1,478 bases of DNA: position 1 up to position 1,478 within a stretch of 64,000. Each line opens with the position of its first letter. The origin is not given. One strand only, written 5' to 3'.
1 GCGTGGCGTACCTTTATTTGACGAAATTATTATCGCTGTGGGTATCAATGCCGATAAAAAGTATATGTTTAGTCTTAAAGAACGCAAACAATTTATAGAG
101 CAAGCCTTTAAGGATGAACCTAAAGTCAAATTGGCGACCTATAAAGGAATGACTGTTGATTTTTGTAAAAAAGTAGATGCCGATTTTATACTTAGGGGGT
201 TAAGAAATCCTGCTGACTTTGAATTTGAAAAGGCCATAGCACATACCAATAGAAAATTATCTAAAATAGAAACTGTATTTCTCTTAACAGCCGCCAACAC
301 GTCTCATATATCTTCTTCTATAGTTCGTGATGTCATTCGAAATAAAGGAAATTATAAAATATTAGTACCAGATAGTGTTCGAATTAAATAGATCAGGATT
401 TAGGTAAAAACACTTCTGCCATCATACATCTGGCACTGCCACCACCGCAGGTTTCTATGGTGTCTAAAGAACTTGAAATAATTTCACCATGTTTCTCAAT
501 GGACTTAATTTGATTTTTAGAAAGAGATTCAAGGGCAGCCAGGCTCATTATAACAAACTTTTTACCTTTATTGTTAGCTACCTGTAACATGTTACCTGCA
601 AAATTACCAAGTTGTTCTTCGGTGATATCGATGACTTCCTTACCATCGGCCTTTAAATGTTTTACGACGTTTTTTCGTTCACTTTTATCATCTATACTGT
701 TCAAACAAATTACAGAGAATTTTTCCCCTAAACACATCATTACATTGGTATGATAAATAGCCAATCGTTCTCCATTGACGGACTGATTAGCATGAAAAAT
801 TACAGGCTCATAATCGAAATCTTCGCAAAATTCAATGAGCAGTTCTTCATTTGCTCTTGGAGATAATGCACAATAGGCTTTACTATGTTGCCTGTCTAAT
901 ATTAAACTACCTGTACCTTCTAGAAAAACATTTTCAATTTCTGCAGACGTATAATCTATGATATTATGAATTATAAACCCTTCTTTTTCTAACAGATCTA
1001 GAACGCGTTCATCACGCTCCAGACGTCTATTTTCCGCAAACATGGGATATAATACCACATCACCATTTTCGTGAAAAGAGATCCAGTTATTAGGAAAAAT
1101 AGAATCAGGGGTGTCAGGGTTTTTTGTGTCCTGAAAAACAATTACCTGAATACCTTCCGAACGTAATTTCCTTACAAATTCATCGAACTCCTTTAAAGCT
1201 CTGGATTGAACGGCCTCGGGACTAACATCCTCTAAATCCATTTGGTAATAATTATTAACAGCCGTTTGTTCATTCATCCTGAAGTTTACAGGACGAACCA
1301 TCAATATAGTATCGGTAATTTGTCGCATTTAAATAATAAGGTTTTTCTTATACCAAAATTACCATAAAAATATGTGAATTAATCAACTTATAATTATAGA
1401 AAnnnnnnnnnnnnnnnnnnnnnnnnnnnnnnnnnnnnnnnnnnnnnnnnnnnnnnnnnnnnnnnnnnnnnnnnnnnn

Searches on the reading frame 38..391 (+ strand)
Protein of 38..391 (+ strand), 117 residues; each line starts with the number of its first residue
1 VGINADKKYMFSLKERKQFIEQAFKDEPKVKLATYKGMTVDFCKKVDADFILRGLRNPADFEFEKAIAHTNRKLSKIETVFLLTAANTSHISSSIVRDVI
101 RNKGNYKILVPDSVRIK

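Call 6: search_protein_families(library=pfam, proteins=[window:38-391:+])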
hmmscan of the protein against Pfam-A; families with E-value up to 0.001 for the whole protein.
window:38-391:+ (117 aa): 1 family
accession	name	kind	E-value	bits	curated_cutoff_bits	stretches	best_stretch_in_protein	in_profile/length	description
PF01467.32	CTP_transf_like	-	1.9e-10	41.5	21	1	7-98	41-132/133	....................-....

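Call 7: search_protein_families(library=ncbifam, proteins=[window:38-391:+])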
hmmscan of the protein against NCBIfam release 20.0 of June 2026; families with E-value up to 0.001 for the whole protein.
window:38-391:+ (117 aa): 2 families
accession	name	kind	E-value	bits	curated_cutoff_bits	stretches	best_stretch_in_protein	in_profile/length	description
TIGR01510.1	coaD_prev_kdtB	equivalog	2.6e-31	108.7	103.3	1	2-114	34-147/155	pantetheine-phosphate adenylyltransferase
TIGR00482.1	TIGR00482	equivalog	4.3e-05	23.6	112.45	1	64-115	139-185/194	nicotinate (nicotinamide) nucleotide adenylyltransferase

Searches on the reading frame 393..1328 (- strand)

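Call 6: search_protein_families(library=pfam, proteins=[window:393-1328:-])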
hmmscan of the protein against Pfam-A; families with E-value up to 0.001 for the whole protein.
window:393-1328:- (311 aa): 1 family
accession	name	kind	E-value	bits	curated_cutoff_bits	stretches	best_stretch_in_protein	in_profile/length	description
PF19420.4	DDAH_eukar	-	5.2e-114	380.8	23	1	16-307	1-291/291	N,N dimethylarginine dimethylhydrolase, eukaryotic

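Call 7: search_protein_families(library=ncbifam, proteins=[window:393-1328:-])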
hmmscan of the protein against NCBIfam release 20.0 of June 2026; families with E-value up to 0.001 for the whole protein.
window:393-1328:- (311 aa): 1 family
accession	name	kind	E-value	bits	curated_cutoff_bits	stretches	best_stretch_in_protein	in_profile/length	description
NF046062.1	citrull_CtlX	equivalog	4.7e-137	456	334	1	7-307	2-299/299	citrulline utilization hydrolase CtlX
